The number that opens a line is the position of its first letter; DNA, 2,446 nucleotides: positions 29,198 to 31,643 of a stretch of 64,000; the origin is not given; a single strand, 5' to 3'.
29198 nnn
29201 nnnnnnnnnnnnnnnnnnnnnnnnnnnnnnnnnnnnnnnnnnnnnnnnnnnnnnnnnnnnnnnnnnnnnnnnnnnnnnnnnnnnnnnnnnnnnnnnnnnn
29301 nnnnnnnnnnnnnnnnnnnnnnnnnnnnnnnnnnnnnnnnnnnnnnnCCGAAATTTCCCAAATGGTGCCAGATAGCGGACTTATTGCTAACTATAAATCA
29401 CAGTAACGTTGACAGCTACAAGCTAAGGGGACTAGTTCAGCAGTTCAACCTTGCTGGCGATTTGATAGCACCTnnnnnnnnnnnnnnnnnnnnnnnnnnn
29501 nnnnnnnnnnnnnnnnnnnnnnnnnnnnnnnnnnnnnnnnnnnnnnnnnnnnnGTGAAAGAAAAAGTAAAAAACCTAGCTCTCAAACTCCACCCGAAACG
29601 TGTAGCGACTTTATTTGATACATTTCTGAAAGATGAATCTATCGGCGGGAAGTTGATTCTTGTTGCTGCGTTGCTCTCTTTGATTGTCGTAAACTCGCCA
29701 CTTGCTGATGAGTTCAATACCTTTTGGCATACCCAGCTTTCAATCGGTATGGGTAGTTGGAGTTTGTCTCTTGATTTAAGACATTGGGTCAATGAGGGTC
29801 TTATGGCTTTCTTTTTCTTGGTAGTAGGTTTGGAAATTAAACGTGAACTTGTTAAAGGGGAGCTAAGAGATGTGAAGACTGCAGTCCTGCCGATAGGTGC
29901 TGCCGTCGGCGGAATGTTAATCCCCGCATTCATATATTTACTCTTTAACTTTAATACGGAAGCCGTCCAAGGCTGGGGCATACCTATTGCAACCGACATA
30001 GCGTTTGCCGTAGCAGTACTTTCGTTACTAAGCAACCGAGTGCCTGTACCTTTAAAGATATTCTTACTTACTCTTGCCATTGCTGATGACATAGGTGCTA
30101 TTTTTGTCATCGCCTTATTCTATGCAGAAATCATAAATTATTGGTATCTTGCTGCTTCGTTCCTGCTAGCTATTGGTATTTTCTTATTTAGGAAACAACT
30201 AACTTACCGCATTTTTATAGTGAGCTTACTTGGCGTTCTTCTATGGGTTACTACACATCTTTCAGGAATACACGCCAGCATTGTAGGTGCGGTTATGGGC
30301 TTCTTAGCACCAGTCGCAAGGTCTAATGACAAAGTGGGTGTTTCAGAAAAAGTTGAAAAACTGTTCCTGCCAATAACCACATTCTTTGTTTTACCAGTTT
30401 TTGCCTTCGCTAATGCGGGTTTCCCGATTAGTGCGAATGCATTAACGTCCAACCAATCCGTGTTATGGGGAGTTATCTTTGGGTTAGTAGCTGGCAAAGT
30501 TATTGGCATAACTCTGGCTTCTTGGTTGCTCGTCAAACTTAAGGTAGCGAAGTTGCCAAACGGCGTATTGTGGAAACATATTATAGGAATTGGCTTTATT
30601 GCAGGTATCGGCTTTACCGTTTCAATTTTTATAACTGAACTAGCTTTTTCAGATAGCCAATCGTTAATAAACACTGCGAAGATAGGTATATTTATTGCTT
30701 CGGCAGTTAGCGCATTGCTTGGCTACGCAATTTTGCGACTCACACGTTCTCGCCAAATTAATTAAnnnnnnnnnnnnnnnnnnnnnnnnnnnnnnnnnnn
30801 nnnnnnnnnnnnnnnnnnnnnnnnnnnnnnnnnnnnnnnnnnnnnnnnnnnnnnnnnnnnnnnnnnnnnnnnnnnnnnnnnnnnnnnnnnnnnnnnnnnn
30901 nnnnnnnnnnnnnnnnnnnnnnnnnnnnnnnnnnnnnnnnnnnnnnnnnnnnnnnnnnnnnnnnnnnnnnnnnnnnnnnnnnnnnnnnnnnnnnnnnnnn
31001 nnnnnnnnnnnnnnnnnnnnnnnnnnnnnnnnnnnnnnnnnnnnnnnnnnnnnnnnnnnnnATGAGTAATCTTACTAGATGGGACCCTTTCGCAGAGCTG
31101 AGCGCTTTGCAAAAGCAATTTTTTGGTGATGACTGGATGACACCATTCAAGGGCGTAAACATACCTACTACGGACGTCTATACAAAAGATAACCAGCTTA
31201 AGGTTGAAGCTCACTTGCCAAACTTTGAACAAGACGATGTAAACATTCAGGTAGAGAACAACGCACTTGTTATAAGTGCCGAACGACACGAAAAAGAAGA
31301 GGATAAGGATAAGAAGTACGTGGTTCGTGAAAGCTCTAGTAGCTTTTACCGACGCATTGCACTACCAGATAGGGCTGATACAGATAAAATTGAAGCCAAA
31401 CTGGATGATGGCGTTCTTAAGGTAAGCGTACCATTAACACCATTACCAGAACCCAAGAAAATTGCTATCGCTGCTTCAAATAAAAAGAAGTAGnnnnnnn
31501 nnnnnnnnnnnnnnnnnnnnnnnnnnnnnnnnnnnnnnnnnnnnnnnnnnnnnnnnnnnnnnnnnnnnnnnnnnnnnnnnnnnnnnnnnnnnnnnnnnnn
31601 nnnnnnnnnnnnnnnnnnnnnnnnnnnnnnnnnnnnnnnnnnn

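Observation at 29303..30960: Two paralogous small ORFs inside the junction repeats show a purifying-selection signature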

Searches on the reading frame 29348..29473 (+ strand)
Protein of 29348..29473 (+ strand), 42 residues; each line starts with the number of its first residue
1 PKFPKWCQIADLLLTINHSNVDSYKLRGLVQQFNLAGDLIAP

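Call 24: find_related_loci(query=A2, collection=metagenome_contigs, flank=3000)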
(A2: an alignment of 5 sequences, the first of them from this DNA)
Query A2 (37 aa) in metagenome_contigs; peptide patterns used: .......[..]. (x = any residue, [..] = any of these).
23 stretches matched a pattern; 6 encode a relative of the query (tblastn E <= 1e-3); 6 distinct loci.
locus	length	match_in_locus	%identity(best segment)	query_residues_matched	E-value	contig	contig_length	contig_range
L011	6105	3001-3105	86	1-35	1e-17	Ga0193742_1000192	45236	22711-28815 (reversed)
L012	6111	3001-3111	57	1-37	1e-11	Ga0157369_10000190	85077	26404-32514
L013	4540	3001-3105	51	2-36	5e-10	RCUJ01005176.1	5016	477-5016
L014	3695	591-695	49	1-35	4e-9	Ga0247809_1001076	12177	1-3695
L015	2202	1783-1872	50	1-30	8e-8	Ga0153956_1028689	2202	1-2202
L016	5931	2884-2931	69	1-16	1e-4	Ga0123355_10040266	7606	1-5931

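Call 30: find_homologous_proteins(query=A4, max_evalue=1)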
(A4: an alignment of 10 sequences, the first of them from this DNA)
Query A4 (10 sequences) (42 aa, profile of the alignment): 9 proteins with E <= 1 among 256 candidates.
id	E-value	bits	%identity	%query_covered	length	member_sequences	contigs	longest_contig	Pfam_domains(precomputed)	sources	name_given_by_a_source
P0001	7.8e-19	85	76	88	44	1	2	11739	-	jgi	jgi:hypothetical protein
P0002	6.3e-16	76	64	86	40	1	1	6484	-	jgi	jgi:hypothetical protein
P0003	9.5e-16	75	57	88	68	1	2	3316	-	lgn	-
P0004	1.4e-14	71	56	81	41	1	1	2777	-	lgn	-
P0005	4.8e-14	70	74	83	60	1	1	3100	-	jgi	jgi:hypothetical protein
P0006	5.3e-13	66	57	83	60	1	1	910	-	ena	-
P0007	3.5e-11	60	59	69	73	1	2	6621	-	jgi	jgi:hypothetical protein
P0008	4.7e-10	57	45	79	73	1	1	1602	-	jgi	jgi:hypothetical protein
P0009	5.2e-10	57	51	88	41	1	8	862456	-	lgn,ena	-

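Call 35: find_encoding_contigs(protein=P0009, flank=3000, max_places=3)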
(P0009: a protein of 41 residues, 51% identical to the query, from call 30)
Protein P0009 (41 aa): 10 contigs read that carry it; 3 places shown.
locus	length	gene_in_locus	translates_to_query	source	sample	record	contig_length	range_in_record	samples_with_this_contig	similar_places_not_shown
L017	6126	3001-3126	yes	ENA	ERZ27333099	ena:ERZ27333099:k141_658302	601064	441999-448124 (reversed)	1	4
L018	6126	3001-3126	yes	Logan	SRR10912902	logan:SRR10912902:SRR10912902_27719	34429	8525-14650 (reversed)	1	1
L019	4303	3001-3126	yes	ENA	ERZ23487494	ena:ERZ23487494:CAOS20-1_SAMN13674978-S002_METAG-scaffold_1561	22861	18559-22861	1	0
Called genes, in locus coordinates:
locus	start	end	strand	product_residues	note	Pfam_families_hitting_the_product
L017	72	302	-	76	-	-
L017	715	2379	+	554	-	PF00239:Resolvase, PF07508:Recombinase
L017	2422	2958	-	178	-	PF01602:Adaptin_N (weak)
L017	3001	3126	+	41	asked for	-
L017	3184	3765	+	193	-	PF00440:TetR_N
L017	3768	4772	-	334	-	PF08240:ADH_N, PF00107:ADH_zinc_N, PF13602:ADH_zinc_N_2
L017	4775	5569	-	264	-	-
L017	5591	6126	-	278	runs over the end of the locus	PF00561:Abhydrolase_1, PF12697:Abhydrolase_6, PF12146:Hydrolase_4, PF01738:DLH (faint)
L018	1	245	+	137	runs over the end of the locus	-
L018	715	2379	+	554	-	PF00239:Resolvase, PF07508:Recombinase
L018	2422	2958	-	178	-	PF01602:Adaptin_N (weak)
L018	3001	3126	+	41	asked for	-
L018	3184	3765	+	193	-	PF00440:TetR_N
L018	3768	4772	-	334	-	PF08240:ADH_N, PF00107:ADH_zinc_N, PF13602:ADH_zinc_N_2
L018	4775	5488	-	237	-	-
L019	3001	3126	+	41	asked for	-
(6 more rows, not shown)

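Call 36: find_encoding_contigs(protein=P0001, flank=3000, max_places=2)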
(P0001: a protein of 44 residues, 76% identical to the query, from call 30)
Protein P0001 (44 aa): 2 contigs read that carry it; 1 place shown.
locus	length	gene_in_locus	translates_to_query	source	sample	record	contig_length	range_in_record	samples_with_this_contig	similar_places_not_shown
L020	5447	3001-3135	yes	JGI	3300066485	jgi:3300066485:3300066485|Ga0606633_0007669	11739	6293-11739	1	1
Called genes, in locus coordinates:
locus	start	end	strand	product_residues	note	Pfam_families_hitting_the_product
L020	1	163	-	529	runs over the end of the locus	PF07690:MFS_1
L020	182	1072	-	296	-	-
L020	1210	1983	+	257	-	-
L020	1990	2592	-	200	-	PF01872:RibD_C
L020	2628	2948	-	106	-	-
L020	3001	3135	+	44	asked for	-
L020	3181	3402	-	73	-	PF09954:DUF2188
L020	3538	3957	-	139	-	-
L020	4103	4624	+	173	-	-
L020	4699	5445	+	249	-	?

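Call 39: find_encoding_contigs(protein=P0002, flank=3000, max_places=2)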
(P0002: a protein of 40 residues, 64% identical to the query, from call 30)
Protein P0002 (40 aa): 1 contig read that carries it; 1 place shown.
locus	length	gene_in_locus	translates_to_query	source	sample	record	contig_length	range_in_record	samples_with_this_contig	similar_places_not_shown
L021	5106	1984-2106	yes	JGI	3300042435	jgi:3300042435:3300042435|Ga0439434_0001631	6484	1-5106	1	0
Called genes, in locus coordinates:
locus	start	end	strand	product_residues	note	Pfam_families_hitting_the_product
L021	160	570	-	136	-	PF07022:Phage_CI_repr (weak), PF12844:HTH_19, PF13560:HTH_31, PF01381:HTH_3, PF13443:HTH_26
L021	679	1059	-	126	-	PF07237:DUF1428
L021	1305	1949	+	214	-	PF06299:DUF1045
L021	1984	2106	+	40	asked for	-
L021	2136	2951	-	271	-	-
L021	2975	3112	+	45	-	-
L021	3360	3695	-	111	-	-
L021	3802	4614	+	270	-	-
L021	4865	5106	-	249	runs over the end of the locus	PF01145:Band_7, PF13421:Band_7_1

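Call 40: find_encoding_contigs(protein=P0003, flank=3000, max_places=2)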
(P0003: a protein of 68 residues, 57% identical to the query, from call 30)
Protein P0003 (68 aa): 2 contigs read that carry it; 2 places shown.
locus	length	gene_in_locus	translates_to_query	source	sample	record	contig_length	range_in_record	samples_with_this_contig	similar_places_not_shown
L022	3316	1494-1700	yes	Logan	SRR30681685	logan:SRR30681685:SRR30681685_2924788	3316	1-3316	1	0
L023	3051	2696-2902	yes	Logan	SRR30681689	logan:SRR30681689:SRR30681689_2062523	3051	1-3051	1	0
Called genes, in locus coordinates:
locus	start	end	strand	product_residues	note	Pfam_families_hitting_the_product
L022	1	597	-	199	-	?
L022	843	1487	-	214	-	PF03575:Peptidase_S51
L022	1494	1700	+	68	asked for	-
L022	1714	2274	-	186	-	-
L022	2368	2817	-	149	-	PF14106:DUF4279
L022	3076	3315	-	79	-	?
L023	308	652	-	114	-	-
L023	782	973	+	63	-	-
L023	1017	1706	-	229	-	-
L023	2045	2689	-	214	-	PF03575:Peptidase_S51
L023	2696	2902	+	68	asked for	-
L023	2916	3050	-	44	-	?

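Call 41: find_encoding_contigs(protein=P0004, flank=3000, max_places=2)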
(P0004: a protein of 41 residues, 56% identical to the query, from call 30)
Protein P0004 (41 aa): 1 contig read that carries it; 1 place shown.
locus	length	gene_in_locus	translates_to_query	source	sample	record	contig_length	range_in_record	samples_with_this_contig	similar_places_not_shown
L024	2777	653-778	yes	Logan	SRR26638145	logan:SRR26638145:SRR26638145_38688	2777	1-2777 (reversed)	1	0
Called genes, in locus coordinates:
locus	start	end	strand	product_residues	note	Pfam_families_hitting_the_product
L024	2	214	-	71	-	?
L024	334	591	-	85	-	PF13384:HTH_23 (weak), PF01527:HTH_Tnp_1 (faint)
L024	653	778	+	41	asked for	-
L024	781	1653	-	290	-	PF01061:ABC2_membrane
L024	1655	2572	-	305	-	PF00005:ABC_tran, PF13304:AAA_21 (weak)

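Call 42: find_encoding_contigs(protein=P0005, flank=3000, max_places=2)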
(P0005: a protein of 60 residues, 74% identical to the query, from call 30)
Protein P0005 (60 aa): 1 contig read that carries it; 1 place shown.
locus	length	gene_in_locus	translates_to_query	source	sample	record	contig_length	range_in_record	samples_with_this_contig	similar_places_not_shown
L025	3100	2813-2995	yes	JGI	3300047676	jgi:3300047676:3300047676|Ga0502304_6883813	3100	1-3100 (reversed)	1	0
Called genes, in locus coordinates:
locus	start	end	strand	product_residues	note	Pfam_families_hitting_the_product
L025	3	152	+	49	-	?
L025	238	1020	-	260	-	PF00561:Abhydrolase_1, PF12146:Hydrolase_4, PF12697:Abhydrolase_6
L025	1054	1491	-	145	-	PF00903:Glyoxalase, PF06983:3-dmu-9_3-mt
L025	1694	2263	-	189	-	-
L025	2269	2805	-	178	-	-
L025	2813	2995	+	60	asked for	-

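Call 43: find_encoding_contigs(protein=P0007, flank=3000, max_places=2)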
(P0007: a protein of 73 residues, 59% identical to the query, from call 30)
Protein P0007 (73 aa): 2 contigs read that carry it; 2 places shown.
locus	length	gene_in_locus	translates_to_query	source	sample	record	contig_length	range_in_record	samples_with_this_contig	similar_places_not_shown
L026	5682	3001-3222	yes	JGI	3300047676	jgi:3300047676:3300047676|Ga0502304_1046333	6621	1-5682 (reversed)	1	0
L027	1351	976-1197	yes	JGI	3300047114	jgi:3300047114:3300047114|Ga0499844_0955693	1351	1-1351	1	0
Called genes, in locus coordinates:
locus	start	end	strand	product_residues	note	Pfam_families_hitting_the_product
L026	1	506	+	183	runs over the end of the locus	PF05257:CHAP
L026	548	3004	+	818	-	PF26449:DUF8128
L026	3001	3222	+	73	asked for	-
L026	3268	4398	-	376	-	-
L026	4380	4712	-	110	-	-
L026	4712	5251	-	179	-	-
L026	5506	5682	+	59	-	?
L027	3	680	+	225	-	?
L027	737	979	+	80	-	-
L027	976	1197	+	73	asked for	-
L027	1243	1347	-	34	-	-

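Call 64: find_related_loci(query=A3, collection=viral_contigs, flank=8000)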
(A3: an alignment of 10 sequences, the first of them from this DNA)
Query A3 (37 aa) in viral_contigs; peptide patterns used: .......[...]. (x = any residue, [..] = any of these).
21 stretches matched a pattern, but none encodes a relative of the query by tblastn (E <= 1e-3).

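Call 103: search_protein_families(library=pfam, proteins=[L017:715-2379:+], max_evalue=0.01)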
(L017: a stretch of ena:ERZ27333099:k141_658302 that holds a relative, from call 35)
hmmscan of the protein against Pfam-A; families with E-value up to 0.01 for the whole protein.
L017:715-2379:+ (554 aa): 2 families
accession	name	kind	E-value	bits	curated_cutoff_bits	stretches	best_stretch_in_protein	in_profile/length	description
PF00239.26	Resolvase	-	1.4e-21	77.5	23.3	1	38-179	2-139/145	Resolvase, N terminal domain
PF07508.19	Recombinase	-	6.3e-11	42.9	21.1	1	212-300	7-98/102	Recombinase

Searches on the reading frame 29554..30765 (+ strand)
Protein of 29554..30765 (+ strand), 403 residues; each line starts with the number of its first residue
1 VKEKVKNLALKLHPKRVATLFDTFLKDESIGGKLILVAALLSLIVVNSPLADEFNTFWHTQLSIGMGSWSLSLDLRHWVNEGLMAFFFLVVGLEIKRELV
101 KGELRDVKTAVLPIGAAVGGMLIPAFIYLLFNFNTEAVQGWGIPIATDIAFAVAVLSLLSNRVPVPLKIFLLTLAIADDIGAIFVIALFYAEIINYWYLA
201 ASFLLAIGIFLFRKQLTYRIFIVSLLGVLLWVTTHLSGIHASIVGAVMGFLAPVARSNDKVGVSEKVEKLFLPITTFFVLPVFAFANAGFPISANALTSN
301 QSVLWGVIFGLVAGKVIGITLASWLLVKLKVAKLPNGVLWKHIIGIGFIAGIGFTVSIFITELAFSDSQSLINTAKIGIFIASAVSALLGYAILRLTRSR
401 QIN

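Call 37: search_protein_families(library=pfam, proteins=[window:29554-30765:+], max_evalue=0.001)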
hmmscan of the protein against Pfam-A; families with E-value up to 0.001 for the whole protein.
window:29554-30765:+ (403 aa): 1 family
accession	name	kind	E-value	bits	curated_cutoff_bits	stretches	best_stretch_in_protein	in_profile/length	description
PF06965.17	Na_H_antiport_1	-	1.9e-132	442.1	23.5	1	23-394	2-374/374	Na+/H+ antiporter 1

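Call 57: find_encoding_contigs(protein=window:29554-30765:+, flank=6000, max_places=6)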
Protein window:29554-30765:+ (403 aa): no gene with exactly this product is on record in the collection.

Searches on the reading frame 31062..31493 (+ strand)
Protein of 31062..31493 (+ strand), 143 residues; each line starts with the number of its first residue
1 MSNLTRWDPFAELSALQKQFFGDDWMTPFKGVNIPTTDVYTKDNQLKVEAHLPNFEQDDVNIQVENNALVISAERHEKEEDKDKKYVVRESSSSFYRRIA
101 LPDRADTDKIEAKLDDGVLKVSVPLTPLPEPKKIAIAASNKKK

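Call 37: search_protein_families(library=pfam, proteins=[window:31062-31493:+], max_evalue=0.001)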
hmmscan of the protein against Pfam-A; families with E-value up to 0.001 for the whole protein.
window:31062-31493:+ (143 aa): 3 families
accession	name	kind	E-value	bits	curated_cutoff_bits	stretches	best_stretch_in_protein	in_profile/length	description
PF00011.27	HSP20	-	5.9e-24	84.5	20.8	1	40-136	3-101/102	Hsp20/alpha crystallin family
PF17886.7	ArsA_HSP20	-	7.7e-08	32.2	22.5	1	44-122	2-62/63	HSP20-like domain found in ArsA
PF18046.7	FKBP26_C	-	0.00098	19.7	27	0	48-71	9-32/72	FKBP26_C-terminal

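Call 70: find_encoding_contigs(protein=window:31062-31493:+, flank=8000, max_places=8)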
Protein window:31062-31493:+ (143 aa): 1 contig read that carries it; 1 place shown.
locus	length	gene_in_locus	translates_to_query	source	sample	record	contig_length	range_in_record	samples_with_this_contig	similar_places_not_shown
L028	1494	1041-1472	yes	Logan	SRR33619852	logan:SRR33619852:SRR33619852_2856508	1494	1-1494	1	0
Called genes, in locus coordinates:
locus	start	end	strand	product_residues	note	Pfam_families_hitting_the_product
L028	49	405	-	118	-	-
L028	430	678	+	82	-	-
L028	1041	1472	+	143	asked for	PF00011:HSP20, PF17886:ArsA_HSP20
